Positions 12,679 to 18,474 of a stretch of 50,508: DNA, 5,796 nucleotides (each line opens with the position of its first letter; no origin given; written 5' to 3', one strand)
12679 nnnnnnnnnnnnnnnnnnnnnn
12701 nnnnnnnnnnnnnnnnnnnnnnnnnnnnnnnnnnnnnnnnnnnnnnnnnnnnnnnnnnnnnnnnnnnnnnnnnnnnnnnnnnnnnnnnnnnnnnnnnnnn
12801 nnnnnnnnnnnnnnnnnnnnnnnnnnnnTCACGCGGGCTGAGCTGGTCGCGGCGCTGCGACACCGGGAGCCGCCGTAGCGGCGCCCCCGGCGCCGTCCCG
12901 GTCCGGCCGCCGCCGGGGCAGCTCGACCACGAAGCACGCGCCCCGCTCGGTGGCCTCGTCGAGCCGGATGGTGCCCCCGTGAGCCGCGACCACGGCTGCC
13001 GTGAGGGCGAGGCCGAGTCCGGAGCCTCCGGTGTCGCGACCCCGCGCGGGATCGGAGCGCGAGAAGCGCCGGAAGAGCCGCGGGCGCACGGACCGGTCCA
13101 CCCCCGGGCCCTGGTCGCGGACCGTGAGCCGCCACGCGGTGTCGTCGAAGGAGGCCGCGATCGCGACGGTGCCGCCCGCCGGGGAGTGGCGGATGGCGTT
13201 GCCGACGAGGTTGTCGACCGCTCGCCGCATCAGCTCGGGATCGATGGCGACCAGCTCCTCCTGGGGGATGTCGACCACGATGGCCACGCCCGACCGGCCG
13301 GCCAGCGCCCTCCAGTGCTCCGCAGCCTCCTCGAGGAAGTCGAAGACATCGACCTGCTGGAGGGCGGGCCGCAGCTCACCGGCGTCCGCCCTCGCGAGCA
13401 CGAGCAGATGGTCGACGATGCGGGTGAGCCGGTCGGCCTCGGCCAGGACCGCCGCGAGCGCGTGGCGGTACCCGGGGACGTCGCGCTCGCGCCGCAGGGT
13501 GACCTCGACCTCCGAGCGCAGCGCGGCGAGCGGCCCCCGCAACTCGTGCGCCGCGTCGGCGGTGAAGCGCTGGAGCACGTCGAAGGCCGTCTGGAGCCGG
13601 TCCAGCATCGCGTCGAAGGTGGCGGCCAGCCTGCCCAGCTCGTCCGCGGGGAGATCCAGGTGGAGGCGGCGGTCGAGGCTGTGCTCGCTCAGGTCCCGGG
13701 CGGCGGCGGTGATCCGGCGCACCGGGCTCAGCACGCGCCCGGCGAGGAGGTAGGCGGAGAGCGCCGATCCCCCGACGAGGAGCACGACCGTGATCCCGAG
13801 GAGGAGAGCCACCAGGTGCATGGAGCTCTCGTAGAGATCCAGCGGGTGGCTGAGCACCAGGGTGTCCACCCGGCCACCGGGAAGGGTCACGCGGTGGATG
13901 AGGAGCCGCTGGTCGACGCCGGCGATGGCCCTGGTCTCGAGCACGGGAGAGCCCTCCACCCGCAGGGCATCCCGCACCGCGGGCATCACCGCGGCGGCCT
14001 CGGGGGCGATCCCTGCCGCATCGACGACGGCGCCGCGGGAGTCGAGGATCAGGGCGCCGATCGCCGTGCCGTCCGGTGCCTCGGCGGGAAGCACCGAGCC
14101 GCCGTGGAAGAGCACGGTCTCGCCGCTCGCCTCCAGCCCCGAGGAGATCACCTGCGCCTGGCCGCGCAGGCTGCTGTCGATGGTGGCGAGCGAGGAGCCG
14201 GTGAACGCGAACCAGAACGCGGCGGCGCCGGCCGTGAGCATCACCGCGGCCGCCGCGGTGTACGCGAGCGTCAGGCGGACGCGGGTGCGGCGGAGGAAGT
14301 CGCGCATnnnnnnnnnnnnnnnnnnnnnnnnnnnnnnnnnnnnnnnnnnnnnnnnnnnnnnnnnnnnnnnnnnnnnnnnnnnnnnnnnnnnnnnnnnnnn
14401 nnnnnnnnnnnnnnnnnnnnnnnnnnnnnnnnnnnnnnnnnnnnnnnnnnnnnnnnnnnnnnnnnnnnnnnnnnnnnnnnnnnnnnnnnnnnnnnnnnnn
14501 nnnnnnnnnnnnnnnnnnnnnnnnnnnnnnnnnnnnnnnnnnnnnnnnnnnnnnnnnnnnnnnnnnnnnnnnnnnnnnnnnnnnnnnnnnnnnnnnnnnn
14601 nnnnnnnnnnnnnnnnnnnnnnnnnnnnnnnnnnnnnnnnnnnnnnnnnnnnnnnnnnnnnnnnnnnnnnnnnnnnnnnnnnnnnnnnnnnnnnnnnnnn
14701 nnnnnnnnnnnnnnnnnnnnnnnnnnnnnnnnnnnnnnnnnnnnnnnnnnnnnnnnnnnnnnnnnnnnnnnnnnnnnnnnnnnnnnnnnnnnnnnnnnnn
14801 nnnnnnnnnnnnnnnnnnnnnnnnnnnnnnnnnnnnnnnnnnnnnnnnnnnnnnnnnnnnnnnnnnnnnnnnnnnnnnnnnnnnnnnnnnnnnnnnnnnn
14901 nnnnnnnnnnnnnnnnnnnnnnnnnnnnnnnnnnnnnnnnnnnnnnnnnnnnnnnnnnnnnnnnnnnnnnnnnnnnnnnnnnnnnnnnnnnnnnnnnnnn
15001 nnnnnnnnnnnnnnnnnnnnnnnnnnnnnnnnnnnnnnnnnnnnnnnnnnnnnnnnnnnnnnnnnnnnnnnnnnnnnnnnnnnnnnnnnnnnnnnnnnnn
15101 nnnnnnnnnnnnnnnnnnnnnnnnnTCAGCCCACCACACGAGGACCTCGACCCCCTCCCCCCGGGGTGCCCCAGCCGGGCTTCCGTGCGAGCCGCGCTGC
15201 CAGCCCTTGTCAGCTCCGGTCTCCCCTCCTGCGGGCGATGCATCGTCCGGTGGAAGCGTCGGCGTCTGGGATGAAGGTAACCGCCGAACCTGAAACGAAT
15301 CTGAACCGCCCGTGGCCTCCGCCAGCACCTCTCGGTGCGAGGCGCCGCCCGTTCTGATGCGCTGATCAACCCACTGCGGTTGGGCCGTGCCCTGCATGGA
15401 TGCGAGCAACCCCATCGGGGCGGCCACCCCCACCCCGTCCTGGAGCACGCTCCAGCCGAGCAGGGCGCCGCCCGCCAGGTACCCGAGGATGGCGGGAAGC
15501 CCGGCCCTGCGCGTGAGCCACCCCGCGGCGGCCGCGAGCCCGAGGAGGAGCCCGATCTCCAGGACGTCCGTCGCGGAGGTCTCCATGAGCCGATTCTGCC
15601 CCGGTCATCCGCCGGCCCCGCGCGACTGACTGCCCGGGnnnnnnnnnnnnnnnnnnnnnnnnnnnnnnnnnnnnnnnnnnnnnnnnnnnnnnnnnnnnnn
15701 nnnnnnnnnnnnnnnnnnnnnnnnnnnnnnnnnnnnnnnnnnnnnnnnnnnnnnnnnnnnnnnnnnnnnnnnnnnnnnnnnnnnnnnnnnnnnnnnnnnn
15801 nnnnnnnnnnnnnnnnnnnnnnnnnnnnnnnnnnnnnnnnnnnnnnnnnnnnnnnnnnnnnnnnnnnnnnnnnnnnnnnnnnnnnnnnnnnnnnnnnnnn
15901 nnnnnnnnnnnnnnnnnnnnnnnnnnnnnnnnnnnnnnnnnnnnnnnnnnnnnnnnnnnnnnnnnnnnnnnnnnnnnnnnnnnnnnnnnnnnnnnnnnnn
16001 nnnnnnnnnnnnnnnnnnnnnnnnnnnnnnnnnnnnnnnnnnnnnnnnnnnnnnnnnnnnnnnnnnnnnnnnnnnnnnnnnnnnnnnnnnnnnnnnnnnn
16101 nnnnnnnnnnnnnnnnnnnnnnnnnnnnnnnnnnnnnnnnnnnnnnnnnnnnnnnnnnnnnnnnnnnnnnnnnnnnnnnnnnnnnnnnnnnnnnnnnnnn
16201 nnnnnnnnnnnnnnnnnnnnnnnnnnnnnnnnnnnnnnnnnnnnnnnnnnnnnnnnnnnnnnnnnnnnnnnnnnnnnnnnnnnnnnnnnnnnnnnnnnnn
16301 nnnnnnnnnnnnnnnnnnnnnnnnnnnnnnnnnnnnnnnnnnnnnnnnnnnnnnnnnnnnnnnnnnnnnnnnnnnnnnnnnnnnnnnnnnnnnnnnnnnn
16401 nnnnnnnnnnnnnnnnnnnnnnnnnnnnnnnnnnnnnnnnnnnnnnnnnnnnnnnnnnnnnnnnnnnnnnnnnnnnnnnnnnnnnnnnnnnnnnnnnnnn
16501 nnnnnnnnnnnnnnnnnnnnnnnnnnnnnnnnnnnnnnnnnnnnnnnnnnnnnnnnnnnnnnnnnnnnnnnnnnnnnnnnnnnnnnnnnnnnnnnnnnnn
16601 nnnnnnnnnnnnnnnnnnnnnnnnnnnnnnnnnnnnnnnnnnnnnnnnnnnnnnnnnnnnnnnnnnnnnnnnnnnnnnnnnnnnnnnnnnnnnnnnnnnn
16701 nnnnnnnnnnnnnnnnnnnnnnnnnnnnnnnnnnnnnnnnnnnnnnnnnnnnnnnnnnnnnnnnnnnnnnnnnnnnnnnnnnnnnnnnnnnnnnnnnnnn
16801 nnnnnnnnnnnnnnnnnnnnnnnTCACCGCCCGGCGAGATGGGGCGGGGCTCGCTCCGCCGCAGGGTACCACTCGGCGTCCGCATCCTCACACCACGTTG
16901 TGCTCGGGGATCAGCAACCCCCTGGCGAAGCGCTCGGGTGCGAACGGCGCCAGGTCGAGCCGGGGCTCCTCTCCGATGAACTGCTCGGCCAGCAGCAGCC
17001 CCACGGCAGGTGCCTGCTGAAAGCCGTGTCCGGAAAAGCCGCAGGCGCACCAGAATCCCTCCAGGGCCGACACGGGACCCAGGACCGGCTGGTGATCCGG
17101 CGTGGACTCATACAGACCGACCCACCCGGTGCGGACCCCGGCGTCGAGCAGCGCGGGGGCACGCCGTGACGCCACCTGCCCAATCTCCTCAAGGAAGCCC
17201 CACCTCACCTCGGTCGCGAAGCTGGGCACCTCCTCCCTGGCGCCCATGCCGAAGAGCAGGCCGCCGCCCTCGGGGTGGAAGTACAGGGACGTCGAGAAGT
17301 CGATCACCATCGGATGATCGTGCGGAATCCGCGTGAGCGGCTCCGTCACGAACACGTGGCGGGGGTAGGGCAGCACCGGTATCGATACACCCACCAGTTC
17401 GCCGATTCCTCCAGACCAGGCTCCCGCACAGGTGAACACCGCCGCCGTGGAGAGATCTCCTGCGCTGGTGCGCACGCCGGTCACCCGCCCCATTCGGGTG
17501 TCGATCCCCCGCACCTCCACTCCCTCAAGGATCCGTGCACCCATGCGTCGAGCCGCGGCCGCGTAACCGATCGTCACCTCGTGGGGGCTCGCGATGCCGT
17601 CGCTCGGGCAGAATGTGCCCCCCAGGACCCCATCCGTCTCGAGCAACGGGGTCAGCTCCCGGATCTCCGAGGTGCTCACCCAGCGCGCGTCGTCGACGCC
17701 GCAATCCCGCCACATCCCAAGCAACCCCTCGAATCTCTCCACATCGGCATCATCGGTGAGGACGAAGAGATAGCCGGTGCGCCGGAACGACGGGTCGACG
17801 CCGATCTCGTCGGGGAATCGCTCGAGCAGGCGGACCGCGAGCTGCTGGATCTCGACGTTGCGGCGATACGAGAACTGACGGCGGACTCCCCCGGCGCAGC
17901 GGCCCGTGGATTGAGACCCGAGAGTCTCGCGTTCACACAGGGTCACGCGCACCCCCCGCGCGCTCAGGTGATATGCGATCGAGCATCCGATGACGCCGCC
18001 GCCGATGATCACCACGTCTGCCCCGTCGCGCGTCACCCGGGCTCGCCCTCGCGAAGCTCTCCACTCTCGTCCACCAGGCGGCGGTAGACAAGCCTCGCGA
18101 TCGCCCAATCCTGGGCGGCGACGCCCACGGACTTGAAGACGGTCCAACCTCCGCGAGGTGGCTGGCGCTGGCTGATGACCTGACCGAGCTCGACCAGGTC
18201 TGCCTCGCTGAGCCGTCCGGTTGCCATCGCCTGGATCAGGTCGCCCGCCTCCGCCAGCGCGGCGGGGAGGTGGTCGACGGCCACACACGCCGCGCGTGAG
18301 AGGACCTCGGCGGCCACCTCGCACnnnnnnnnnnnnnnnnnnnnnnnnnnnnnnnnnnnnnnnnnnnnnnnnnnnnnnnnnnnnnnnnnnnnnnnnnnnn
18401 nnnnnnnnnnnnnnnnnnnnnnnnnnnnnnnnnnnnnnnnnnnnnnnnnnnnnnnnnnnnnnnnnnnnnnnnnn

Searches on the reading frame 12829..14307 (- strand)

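Call 75: search_protein_families(library=pfam, proteins=[window:12829-14307:-])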
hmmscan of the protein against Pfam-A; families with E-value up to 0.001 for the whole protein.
window:12829-14307:- (492 aa): 4 families
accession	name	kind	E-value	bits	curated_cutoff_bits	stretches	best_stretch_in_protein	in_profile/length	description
PF02518.31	HATPase_c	-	4.8e-26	91.8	26.4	1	356-466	2-110/111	Histidine kinase-, DNA gyrase B-, and HSP90-like ATPase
PF00512.31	HisKA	-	4.3e-13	49.5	26.9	1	245-310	2-66/66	His Kinase A (phospho-acceptor) domain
PF00672.30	HAMP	-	6.6e-13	49.2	25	1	187-239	1-52/53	HAMP domain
PF13581.12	HATPase_c_2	-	7.3e-06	26.5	27.4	1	361-440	33-109/127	Histidine kinase-like ATPase domain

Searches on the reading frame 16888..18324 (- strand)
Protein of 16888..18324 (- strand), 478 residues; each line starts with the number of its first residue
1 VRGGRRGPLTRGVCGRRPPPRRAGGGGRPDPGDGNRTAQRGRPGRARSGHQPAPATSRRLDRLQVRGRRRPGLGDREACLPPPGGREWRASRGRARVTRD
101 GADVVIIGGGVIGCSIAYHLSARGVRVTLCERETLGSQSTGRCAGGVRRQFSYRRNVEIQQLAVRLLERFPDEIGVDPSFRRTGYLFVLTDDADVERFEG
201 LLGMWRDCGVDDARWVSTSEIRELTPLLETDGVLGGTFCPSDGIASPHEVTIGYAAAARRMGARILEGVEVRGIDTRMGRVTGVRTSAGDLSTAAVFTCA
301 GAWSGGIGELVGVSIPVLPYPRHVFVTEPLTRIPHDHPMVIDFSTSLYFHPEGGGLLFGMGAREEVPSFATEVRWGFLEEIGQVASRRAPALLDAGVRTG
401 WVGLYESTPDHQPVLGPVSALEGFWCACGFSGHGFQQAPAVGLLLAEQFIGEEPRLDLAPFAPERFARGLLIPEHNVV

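Call 75: search_protein_families(library=pfam, proteins=[window:16888-18324:-])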
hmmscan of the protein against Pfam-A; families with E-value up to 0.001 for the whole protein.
window:16888-18324:- (478 aa): 6 families
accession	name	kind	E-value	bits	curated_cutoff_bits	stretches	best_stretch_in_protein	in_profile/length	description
PF01266.30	DAO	-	5.4e-80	270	27.9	1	103-447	1-352/353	FAD dependent oxidoreductase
PF00070.33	Pyr_redox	-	1.5e-06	29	22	1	104-133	2-31/82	Pyridine nucleotide-disulphide oxidoreductase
PF07992.20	Pyr_redox_2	-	1.4e-05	25.1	26.1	1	95-133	136-174/291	Pyridine nucleotide-disulphide oxidoreductase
PF13450.12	NAD_binding_8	-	3.3e-05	24.5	21.9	1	106-135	1-31/68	NAD(P)-binding Rossmann-like domain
PF01494.25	FAD_binding_3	-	0.00045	20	22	1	102-138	2-38/349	FAD binding domain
PF00890.30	FAD_binding_2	-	0.00052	19.8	20.4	0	103-146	1-44/414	FAD binding domain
